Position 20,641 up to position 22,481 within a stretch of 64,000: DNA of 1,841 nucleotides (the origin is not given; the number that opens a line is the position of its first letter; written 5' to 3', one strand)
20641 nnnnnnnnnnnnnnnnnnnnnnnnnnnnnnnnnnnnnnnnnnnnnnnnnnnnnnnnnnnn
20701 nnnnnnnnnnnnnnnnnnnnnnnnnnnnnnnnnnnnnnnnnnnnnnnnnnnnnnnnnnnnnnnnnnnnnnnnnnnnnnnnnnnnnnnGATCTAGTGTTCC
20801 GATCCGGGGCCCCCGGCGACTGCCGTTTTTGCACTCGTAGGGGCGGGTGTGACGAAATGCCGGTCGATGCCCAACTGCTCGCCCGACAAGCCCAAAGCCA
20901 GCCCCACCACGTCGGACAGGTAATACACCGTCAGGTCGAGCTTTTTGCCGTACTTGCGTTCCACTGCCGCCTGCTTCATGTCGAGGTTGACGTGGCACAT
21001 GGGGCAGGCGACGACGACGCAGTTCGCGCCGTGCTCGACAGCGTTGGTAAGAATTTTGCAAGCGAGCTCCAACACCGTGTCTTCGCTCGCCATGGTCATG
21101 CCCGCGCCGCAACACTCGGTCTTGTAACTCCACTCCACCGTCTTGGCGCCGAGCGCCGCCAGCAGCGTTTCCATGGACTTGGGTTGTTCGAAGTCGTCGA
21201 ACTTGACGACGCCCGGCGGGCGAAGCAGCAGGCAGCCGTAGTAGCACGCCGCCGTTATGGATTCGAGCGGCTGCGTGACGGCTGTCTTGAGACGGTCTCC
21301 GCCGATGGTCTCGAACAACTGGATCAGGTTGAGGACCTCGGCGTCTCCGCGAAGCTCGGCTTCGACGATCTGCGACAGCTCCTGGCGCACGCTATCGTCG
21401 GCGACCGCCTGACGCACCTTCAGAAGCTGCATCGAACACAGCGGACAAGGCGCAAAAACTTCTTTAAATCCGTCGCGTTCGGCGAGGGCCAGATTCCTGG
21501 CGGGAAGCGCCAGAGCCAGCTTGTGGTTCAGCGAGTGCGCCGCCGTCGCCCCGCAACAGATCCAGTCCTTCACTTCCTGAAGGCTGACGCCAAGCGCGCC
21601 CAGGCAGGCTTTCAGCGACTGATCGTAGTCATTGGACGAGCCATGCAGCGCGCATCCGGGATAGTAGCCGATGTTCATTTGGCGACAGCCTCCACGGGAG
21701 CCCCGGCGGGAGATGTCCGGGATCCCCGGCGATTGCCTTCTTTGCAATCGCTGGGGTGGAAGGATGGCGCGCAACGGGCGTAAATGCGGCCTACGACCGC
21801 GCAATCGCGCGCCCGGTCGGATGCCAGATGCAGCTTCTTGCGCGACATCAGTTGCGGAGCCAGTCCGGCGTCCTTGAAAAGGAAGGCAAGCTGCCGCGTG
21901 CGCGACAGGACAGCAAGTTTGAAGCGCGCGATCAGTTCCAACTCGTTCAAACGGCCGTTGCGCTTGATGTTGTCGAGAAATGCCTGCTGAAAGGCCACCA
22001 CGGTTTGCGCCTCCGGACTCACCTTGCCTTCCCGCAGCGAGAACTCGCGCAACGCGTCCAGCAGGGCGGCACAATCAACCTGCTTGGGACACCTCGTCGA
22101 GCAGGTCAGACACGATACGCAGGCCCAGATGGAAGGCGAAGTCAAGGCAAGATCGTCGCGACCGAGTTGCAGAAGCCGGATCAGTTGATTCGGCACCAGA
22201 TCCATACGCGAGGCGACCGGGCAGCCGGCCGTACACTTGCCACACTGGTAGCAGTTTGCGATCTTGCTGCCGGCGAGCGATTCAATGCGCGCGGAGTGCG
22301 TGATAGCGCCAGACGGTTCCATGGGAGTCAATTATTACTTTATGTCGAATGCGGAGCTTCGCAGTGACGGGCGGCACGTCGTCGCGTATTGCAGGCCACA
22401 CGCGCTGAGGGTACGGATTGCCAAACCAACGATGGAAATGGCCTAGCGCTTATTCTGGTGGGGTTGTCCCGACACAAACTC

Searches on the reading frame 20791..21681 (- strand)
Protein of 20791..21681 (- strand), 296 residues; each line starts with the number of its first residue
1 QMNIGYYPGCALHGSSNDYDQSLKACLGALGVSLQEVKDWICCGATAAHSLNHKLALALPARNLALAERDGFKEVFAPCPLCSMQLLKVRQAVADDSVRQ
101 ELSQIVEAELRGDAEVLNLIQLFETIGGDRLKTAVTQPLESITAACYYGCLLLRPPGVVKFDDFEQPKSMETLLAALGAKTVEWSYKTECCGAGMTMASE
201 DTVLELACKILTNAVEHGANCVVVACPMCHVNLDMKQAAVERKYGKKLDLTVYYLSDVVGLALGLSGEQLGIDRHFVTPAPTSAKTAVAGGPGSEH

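Call 69: search_protein_families(library=pfam, proteins=[window:20791-21681:-], max_evalue=0.001)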
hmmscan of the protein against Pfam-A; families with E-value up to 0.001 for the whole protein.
window:20791-21681:- (296 aa): 1 family
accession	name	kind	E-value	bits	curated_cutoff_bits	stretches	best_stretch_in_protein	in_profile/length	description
PF02754.22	CCG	-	5.6e-26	90.9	20.6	2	5-86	2-84/85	Cysteine-rich domain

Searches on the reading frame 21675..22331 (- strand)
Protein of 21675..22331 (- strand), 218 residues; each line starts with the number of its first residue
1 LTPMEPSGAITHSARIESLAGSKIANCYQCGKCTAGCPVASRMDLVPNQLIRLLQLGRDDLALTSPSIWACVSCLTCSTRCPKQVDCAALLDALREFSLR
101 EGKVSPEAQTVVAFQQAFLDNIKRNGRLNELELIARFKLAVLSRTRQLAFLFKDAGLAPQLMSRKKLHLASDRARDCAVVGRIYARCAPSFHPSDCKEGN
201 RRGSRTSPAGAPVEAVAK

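Call 69: search_protein_families(library=pfam, proteins=[window:21675-22331:-], max_evalue=0.001)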
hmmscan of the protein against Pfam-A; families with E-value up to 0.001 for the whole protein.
window:21675-22331:- (218 aa): 5 families
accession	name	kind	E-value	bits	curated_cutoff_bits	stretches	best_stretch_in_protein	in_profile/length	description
PF13183.11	Fer4_8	-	4.2e-11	43.7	27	1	24-85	2-68/68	4Fe-4S dicluster domain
PF13534.11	Fer4_17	-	1e-09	39.2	22.2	1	26-86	1-61/61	4Fe-4S dicluster domain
PF13187.11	Fer4_9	-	7.7e-09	35.9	27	1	26-84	1-50/52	4Fe-4S dicluster domain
PF12838.12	Fer4_7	-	5.9e-05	23.9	27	1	26-85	1-52/52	4Fe-4S dicluster domain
PF13237.11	Fer4_10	-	0.00015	22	25.5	1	26-82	8-53/53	4Fe-4S dicluster domain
